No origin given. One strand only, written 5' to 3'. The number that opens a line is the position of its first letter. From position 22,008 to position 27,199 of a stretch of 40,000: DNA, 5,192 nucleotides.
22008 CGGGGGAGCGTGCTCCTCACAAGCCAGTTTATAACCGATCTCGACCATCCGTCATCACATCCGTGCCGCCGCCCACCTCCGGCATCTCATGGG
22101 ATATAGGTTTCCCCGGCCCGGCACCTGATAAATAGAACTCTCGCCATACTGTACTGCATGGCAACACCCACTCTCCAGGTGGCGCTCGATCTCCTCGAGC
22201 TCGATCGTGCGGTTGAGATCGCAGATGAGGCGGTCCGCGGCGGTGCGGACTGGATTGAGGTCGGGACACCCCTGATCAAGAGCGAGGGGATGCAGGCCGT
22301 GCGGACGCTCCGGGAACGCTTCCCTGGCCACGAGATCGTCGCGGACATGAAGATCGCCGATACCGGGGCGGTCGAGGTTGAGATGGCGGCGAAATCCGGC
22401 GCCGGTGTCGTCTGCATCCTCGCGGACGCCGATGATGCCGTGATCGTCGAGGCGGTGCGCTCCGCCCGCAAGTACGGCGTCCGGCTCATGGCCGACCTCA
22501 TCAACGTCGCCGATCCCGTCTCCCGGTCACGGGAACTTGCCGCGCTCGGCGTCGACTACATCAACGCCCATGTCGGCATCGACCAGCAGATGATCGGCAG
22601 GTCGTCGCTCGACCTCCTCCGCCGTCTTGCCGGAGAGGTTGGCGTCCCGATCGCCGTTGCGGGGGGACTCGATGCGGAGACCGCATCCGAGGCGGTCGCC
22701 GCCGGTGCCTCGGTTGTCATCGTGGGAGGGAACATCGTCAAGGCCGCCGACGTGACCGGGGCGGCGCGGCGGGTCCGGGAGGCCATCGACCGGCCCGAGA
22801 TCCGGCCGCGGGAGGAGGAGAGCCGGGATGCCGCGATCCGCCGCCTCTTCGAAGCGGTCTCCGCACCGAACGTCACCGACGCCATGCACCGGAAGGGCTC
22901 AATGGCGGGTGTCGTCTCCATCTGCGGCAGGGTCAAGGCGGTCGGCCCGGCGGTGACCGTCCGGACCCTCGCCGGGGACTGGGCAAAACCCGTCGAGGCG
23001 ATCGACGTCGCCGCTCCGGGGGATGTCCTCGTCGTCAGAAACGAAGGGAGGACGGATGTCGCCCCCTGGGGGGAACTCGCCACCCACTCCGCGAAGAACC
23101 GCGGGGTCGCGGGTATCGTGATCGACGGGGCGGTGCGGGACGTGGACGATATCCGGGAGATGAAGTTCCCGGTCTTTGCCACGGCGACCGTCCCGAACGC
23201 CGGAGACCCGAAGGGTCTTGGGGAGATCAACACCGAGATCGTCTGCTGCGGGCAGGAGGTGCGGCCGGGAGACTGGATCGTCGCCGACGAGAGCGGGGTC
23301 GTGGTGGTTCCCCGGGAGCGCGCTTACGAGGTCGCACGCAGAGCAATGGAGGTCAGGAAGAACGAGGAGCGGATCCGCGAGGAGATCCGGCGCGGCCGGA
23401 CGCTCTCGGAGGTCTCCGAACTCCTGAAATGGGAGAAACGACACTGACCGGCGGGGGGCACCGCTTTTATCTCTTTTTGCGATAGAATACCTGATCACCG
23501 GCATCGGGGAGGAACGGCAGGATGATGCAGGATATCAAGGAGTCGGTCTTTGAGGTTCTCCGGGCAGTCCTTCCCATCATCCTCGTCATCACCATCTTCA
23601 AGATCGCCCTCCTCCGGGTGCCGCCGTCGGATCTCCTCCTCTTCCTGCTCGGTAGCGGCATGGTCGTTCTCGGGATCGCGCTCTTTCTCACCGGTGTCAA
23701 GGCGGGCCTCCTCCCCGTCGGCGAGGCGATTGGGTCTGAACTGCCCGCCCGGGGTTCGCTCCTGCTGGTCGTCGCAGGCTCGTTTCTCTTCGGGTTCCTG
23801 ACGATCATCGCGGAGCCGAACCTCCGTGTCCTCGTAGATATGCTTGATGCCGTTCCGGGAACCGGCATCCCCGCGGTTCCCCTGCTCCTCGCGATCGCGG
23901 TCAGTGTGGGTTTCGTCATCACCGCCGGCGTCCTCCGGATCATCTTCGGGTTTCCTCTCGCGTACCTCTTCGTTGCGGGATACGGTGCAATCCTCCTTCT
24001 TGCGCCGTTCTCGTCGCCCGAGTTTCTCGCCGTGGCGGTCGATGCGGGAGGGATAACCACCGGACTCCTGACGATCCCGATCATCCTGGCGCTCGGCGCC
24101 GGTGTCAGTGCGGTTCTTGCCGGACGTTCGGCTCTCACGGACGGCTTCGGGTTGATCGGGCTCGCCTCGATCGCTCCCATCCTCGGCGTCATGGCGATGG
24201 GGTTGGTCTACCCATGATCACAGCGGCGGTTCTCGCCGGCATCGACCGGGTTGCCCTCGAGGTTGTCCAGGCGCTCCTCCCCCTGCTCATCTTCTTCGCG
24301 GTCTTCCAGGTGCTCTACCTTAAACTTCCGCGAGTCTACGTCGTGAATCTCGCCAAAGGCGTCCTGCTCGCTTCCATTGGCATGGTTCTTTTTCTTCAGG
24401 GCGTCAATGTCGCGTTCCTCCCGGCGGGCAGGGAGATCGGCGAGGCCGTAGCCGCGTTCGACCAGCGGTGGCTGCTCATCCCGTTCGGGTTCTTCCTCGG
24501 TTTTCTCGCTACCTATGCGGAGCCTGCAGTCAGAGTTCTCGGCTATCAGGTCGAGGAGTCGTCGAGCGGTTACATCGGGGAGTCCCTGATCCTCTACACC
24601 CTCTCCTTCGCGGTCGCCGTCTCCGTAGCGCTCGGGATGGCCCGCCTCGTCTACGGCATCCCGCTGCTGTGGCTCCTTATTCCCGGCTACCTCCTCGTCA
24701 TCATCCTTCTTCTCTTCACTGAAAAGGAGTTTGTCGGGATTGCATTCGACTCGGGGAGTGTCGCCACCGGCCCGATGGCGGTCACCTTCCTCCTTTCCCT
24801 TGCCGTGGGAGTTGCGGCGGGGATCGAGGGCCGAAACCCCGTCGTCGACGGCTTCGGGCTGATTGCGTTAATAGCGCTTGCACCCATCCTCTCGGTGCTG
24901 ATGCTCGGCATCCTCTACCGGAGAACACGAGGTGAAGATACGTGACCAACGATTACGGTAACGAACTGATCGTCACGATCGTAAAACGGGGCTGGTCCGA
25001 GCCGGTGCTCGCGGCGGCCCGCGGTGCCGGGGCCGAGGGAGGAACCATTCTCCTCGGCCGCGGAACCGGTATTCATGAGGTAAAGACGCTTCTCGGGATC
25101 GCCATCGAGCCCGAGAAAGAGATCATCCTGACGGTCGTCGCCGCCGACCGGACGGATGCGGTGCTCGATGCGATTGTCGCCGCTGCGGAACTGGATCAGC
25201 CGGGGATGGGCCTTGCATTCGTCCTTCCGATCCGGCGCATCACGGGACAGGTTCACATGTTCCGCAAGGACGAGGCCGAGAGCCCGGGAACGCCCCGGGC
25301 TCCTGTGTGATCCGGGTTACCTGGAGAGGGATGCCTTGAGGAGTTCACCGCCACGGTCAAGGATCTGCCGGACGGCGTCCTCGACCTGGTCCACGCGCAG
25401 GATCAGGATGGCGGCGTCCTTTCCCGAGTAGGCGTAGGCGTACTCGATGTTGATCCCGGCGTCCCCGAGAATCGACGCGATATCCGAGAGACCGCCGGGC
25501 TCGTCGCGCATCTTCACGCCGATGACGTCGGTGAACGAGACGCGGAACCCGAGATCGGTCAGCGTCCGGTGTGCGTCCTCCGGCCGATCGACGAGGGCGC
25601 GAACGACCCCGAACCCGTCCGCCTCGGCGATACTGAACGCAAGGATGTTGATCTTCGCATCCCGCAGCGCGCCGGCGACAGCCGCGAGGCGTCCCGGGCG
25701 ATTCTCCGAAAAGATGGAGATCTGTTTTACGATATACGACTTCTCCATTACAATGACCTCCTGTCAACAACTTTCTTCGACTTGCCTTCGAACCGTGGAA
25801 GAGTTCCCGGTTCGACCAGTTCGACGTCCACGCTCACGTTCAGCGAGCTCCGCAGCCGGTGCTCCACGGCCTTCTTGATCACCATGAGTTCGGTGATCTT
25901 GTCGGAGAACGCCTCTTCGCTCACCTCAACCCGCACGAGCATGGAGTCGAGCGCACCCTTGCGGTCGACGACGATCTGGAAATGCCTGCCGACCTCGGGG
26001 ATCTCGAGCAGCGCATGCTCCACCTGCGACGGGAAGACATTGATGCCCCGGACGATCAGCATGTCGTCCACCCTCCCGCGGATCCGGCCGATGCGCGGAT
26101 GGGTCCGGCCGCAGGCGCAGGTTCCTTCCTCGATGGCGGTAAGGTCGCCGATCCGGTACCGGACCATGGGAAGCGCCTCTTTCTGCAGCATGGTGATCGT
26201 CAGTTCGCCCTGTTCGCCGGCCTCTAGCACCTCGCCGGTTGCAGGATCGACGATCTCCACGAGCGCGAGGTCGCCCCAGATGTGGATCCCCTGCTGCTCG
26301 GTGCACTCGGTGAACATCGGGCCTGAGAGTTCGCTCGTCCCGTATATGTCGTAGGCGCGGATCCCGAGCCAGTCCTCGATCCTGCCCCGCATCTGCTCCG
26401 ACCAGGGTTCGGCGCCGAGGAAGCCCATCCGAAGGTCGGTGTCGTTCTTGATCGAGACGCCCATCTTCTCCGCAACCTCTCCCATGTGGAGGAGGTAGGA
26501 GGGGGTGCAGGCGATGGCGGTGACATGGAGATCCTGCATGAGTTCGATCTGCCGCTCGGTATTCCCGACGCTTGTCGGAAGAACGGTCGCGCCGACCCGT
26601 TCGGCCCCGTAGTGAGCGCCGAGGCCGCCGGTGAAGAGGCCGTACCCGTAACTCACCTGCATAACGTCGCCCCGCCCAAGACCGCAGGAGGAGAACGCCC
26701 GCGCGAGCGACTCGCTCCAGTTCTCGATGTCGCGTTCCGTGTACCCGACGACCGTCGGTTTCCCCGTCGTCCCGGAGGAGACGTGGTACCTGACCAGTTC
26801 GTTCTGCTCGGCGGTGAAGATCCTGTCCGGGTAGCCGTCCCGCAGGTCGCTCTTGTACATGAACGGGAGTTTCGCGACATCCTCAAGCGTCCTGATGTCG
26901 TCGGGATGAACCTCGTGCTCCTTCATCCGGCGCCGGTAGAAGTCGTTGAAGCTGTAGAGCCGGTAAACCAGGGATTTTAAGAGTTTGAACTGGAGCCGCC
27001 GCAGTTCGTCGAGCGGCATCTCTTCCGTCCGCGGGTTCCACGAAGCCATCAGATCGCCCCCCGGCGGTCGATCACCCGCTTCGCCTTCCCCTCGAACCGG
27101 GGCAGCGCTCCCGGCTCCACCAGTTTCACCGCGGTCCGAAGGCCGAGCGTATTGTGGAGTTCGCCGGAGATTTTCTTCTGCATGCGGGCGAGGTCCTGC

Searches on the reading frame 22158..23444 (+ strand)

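Call 17: search_protein_families(library=pfam, proteins=[window:22158-23444:+], max_evalue=0.001)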
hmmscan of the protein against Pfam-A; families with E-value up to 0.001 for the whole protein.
window:22158-23444:+ (429 aa): 2 families
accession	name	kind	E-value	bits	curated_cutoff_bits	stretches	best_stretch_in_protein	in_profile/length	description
PF03737.21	RraA-like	-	6.9e-48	163.1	24.5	1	237-383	2-152/152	Aldolase/RraA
PF00215.30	OMPdecase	-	8.3e-33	114.6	27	1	4-205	1-220/221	Orotidine 5'-phosphate decarboxylase / HUMPS family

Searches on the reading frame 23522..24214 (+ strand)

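Call 17: search_protein_families(library=pfam, proteins=[window:23522-24214:+], max_evalue=0.001)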
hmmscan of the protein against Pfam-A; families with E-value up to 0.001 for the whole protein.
window:23522-24214:+ (231 aa): 1 family
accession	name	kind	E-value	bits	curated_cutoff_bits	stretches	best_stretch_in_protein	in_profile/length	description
PF07556.16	DUF1538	-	2.9e-59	200.4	22.6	1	19-229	1-211/211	Protein of unknown function (DUF1538)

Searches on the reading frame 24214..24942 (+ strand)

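Call 17: search_protein_families(library=pfam, proteins=[window:24214-24942:+], max_evalue=0.001)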
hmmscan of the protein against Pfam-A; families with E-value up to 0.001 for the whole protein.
window:24214-24942:+ (243 aa): 1 family
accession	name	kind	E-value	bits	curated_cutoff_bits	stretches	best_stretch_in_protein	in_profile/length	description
PF07556.16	DUF1538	-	2.6e-72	243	22.6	1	25-234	2-211/211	Protein of unknown function (DUF1538)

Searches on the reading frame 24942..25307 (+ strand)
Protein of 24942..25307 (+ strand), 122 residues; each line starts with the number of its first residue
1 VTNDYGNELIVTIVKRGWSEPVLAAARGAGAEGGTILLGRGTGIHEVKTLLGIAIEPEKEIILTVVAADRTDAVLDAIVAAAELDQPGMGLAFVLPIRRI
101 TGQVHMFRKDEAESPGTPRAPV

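Call 17: search_protein_families(library=pfam, proteins=[window:24942-25307:+], max_evalue=0.001)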
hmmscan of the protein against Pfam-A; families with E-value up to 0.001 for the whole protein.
window:24942-25307:+ (122 aa): 1 family
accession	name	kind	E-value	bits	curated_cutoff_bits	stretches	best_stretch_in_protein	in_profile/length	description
PF00543.27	P-II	-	5.2e-08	33.6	25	1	9-100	3-95/102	Nitrogen regulatory protein P-II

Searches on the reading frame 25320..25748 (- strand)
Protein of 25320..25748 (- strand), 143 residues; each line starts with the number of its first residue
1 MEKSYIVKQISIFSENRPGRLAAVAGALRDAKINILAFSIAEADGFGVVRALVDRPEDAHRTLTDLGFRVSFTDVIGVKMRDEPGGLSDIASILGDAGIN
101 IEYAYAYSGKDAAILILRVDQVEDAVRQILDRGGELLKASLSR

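Call 17: search_protein_families(library=pfam, proteins=[window:25320-25748:-], max_evalue=0.001)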
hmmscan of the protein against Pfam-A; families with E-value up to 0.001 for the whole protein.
window:25320-25748:- (143 aa): 6 families
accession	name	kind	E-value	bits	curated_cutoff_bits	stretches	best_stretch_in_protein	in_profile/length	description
PF19571.5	ACT_8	-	7.8e-22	78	23.5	1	7-130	3-126/141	ACT domain pair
PF01842.31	ACT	-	2.1e-20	72.6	27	2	75-123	2-51/66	ACT domain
PF22629.2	ACT_AHAS_ss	-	3.1e-11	43.7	27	1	78-131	3-57/67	AHAS small subunit-like ACT domain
PF13840.12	ACT_7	-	1.4e-09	38.1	27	1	16-45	19-47/65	ACT domain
PF13291.12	ACT_4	-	1.9e-09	38.5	27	0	72-114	5-49/80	ACT domain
PF22468.2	ACT_9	-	6.1e-07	29.6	27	0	75-128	3-56/61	ACT domain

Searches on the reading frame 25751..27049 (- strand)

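Call 17: search_protein_families(library=pfam, proteins=[window:25751-27049:-], max_evalue=0.001)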
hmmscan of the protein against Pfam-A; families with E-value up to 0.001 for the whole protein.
window:25751-27049:- (433 aa): 3 families
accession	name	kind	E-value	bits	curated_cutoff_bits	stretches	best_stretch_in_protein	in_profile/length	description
PF14535.12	AMP-binding_C_2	-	2.2e-33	114.8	25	1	335-431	1-96/96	AMP-binding enzyme C-terminal domain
PF00501.34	AMP-binding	-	5.4e-17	62.1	29.9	1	79-285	158-374/384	AMP-binding enzyme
PF04443.18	LuxE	-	0.00084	18.8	24.9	0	23-119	42-134/391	Acyl-protein synthetase, LuxE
